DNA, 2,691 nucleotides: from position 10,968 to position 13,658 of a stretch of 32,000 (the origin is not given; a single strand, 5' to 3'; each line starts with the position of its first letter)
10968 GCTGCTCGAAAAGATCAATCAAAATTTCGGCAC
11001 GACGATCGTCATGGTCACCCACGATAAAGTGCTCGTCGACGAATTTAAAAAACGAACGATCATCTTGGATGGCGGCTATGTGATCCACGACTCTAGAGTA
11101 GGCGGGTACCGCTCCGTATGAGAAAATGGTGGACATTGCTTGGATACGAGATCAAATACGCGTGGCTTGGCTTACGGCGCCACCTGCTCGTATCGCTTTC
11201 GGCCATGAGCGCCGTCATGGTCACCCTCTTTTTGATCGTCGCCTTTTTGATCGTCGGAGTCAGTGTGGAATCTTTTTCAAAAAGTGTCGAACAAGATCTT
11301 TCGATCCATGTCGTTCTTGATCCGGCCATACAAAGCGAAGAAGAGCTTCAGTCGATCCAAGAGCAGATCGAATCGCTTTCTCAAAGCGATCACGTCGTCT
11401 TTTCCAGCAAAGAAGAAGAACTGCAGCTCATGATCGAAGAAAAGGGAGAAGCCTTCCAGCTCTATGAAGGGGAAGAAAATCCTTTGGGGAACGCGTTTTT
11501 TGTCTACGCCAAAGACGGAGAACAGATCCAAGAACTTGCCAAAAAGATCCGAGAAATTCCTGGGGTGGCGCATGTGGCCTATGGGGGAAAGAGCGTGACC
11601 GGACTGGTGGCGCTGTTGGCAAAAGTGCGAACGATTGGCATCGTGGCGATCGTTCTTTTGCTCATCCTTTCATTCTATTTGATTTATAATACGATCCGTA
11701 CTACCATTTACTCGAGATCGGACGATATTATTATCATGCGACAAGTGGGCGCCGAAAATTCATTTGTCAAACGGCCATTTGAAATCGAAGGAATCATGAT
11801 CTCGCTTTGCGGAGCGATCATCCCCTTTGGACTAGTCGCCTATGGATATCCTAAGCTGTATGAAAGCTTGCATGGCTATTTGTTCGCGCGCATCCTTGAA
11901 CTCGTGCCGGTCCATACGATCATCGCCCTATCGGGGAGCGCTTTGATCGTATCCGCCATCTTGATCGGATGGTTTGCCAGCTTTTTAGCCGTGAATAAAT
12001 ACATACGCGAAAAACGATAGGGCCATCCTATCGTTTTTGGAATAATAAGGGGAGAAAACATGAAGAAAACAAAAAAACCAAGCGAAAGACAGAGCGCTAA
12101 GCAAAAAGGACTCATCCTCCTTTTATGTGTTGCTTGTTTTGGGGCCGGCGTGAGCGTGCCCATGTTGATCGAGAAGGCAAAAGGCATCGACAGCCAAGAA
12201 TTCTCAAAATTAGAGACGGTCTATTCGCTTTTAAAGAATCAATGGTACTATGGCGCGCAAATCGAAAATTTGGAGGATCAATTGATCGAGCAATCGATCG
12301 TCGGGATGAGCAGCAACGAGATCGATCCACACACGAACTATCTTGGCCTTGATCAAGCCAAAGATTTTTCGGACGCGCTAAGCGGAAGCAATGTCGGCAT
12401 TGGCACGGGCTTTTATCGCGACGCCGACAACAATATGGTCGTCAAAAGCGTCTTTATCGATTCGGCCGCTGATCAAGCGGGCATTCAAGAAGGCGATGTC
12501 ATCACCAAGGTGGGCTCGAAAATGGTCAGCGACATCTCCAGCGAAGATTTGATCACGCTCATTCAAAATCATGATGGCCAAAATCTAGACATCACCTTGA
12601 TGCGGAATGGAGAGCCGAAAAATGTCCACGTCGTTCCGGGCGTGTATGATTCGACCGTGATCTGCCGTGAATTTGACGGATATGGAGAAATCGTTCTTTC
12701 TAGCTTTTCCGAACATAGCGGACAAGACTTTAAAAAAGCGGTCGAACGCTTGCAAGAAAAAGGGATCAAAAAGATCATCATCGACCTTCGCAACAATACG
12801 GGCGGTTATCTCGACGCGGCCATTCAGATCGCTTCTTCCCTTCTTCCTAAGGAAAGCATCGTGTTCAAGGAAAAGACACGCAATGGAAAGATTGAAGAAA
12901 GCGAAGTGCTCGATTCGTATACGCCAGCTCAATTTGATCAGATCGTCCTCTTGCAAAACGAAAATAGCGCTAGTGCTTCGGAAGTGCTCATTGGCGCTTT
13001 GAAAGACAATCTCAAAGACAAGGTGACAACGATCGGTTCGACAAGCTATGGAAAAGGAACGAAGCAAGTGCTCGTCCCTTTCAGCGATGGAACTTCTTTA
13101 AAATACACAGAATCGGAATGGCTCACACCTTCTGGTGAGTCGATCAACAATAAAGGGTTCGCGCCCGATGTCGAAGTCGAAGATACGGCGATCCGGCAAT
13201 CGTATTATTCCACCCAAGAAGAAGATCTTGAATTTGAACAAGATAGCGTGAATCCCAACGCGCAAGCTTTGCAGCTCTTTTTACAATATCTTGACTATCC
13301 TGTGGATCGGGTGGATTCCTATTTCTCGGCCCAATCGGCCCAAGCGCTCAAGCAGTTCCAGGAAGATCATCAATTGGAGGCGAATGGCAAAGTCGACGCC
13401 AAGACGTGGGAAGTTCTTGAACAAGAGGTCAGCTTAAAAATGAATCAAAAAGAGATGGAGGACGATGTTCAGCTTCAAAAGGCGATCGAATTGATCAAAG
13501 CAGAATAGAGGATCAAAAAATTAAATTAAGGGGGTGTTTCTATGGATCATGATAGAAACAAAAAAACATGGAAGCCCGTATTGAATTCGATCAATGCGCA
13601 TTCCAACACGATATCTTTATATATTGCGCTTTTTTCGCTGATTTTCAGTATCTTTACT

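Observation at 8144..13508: Extra FtsX paralog plus coiled-coil M23 peptidase inserted ahead of ftsEX: two permeases, one ATPase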

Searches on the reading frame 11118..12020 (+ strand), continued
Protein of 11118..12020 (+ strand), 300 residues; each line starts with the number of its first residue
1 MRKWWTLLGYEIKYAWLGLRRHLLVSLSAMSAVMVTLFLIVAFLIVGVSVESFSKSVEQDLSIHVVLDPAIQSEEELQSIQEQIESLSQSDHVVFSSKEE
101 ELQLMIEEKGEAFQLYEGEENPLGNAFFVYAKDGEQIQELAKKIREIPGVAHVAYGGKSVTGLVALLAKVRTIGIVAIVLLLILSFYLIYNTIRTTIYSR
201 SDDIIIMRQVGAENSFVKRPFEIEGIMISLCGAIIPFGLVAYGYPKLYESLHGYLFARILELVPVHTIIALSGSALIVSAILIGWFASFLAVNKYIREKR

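Call 45: find_encoding_contigs(protein=P0377, flank=6000, max_places=1)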
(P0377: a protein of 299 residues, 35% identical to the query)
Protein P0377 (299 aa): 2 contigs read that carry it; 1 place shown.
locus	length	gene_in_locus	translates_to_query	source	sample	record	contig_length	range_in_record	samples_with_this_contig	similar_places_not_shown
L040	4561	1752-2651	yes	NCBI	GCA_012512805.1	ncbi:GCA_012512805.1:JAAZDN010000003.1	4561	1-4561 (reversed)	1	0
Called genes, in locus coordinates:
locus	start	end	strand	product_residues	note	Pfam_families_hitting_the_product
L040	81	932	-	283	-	PF10672:Methyltrans_SAM, PF03602:Cons_hypoth95 (weak)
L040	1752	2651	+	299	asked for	PF18075:FtsX_ECD, PF02687:FtsX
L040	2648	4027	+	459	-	PF01551:Peptidase_M23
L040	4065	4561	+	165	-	?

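Call 57: find_encoding_contigs(protein=P0366, flank=7000, max_places=1)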
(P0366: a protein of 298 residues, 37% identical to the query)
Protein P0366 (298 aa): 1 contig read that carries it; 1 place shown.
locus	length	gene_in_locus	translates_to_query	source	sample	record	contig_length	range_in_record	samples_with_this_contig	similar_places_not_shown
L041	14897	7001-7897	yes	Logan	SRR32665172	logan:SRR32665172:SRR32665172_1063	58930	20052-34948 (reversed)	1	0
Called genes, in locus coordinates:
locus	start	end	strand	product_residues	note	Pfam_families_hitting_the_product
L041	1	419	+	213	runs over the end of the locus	PF00156:Pribosyltran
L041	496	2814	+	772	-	PF07517:SecA_DEAD, PF01043:SecA_PP_bind, PF21090:P-loop_SecA, PF07516:SecA_SW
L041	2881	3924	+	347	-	PF03462:PCRF, PF00472:RF-1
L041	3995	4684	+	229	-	PF00005:ABC_tran, PF13304:AAA_21 (weak)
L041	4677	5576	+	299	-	PF18075:FtsX_ECD, PF02687:FtsX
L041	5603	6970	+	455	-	PF24568:CC_PcsB, PF01551:Peptidase_M23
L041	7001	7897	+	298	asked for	PF18075:FtsX_ECD, PF02687:FtsX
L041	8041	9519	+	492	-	PF00595:PDZ, PF13180:PDZ_2, PF17820:PDZ_6, PF03572:Peptidase_S41, PF01471:PG_binding_1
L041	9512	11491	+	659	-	PF00270:DEAD (faint), PF04851:ResIII, PF17757:UvrB_inter, PF27431:UvrB_3rd, PF00271:Helicase_C, PF12344:UvrB, PF02151:UVR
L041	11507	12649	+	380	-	PF01594:AI-2E_transport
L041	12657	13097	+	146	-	PF04463:2-thiour_desulf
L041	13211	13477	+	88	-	PF00381:PTS-HPr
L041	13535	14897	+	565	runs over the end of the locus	PF02878:PGM_PMM_I, PF02879:PGM_PMM_II, PF02880:PGM_PMM_III, PF00408:PGM_PMM_IV (weak)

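Call 58: find_encoding_contigs(protein=P0369, flank=7000, max_places=1)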
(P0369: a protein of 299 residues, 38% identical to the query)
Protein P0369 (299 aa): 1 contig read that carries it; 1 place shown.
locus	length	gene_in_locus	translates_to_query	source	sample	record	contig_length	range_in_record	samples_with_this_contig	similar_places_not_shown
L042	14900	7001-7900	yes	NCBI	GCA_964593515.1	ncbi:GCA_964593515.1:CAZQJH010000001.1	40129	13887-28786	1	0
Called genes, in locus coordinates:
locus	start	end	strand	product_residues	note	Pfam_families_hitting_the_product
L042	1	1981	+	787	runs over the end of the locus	PF07517:SecA_DEAD, PF00270:DEAD (faint), PF01043:SecA_PP_bind, PF21090:P-loop_SecA, PF07516:SecA_SW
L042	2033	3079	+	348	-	PF03462:PCRF, PF00472:RF-1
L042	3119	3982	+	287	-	PF02588:YitT_membrane, PF10035:DUF2179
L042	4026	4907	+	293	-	PF18075:FtsX_ECD, PF02687:FtsX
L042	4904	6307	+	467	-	PF24568:CC_PcsB, PF01551:Peptidase_M23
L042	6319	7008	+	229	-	PF00005:ABC_tran, PF13304:AAA_21 (weak)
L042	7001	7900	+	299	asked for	PF18075:FtsX_ECD, PF02687:FtsX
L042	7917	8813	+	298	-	PF04280:Tim44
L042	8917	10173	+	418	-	PF13421:Band_7_1, PF01145:Band_7 (weak)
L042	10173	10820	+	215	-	PF01128:IspD, PF12804:NTP_transf_3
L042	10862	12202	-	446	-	PF03023:MurJ, PF13440:Polysacc_synt_3 (faint), PF01554:MatE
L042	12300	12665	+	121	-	PF13240:Zn_Ribbon_1 (faint)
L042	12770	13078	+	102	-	PF13240:Zn_Ribbon_1 (weak)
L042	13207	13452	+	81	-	PF09858:DUF2085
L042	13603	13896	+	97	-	PF01250:Ribosomal_S6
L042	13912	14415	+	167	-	PF00436:SSB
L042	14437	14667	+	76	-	PF01084:Ribosomal_S18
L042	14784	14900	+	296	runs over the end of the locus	PF09991:DUF2232 (weak)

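Call 59: find_encoding_contigs(protein=P0364, flank=7000, max_places=1)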
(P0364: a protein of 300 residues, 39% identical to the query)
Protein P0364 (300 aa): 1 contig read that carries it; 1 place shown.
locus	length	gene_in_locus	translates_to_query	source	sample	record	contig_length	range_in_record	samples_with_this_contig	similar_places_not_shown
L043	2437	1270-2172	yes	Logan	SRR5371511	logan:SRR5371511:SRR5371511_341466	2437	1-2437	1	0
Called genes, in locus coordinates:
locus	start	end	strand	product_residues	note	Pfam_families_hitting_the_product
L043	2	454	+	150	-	?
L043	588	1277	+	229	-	PF00005:ABC_tran, PF13304:AAA_21 (weak)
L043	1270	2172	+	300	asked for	PF18075:FtsX_ECD, PF02687:FtsX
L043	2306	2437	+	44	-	?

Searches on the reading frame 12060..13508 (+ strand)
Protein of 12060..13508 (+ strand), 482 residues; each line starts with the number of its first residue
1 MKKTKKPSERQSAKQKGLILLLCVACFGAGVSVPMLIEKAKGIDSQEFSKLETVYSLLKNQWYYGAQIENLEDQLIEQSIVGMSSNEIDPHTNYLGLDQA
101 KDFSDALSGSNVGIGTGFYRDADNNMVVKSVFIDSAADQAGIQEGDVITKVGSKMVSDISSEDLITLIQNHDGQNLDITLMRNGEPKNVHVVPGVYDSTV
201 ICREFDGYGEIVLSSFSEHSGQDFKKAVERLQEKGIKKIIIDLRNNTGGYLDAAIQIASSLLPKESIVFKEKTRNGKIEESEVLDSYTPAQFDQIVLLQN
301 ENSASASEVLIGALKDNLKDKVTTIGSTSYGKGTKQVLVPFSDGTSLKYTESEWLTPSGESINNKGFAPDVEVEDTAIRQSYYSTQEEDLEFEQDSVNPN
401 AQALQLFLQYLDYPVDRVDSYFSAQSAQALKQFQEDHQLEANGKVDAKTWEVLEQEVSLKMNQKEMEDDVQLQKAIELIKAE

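Call 3: search_protein_families(library=pfam, proteins=[window:12060-13508:+], max_evalue=0.01)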
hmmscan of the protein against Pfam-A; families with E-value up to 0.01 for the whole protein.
window:12060-13508:+ (482 aa): 6 families
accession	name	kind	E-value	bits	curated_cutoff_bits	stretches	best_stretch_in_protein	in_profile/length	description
PF03572.23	Peptidase_S41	-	5.2e-43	146.9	24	1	208-373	2-165/165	Peptidase family S41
PF01471.23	PG_binding_1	-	1.8e-13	50.9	23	1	399-453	3-57/57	Putative peptidoglycan binding domain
PF17820.7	PDZ_6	-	2.3e-09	37.3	27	1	127-180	1-52/54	PDZ domain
PF13180.12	PDZ_2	-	1.8e-08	35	27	1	120-191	8-78/80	PDZ domain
PF00595.29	PDZ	-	2.4e-07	31.5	23.2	1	119-179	19-79/81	PDZ domain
PF22694.1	CtpB_N-like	-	0.0016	19.3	27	1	44-95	34-81/85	Activating protease CtpB N-terminal domain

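Call 4: search_protein_families(library=ncbifam, proteins=[window:12060-13508:+], max_evalue=0.01)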
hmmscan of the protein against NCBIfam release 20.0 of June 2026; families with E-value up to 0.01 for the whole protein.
window:12060-13508:+ (482 aa): 26 families (the best 25 are shown)
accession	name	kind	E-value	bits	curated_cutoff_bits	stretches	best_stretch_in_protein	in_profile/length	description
NF052377.1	lmo1851_S41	exception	3e-80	270.2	725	1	39-480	38-468/468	lmo1851 family serine protease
TIGR00225.1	prc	subfamily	1.6e-69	234.5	218.6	1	71-386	9-327/335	C-terminal processing peptidase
NF045589.1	Cterm_S41_CtpB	exception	4.9e-49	167.1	633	1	89-397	94-404/416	carboxyl-terminal processing protease CtpB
TIGR03900.1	prc_long_Delta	hypoth_equivalog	2.1e-47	161.7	660.95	1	74-451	102-474/973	MXAN_5808 family serine peptidase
NF045590.1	Cterm_S41_CtpC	exception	5.8e-46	157.1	665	1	79-397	83-402/418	carboxyl-terminal processing protease CtpC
NF045588.1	Cterm_S41_CtpA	exception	1.2e-44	152.9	625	1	79-388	78-391/401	carboxyl-terminal processing protease CtpA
NF045591.1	Cterm_S41_CtpZ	exception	3e-41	141.5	525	1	79-379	78-380/403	carboxyl-terminal processing protease CtpZ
NF051464.1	tail_spec_CT441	exception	2.3e-31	109.3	700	1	69-480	204-638/645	tail-specific protease Tsp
NF008388.1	PRK11186.1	exception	7e-27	94.1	825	1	76-400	210-552/663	carboxy terminal-processing peptidase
NF058627.1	S41_Gfo1087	equivalog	8.7e-16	57.9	455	1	113-338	118-372/489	GFO_1087 family putative carboxy terminal peptidase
TIGR02037.1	degP_htrA_DO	subfamily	4e-09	35.9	416.2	1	124-194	259-328/434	Do family serine endopeptidase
NF047968.1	SerProtHtrA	equivalog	4.2e-08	32.9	470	1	119-191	284-355/357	serine protease HtrA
NF041521.1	HhoA_HhoB_HtrA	equivalog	5.1e-08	32.6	450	1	94-194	233-332/335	HhoA/HhoB/HtrA family serine endopeptidase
TIGR00054.1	TIGR00054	equivalog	6.6e-08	31.8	147.55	1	123-195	201-271/421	RIP metalloprotease RseP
NF007526.1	PRK10139.1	equivalog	4.4e-07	29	756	1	115-192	282-358/456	serine endoprotease DegQ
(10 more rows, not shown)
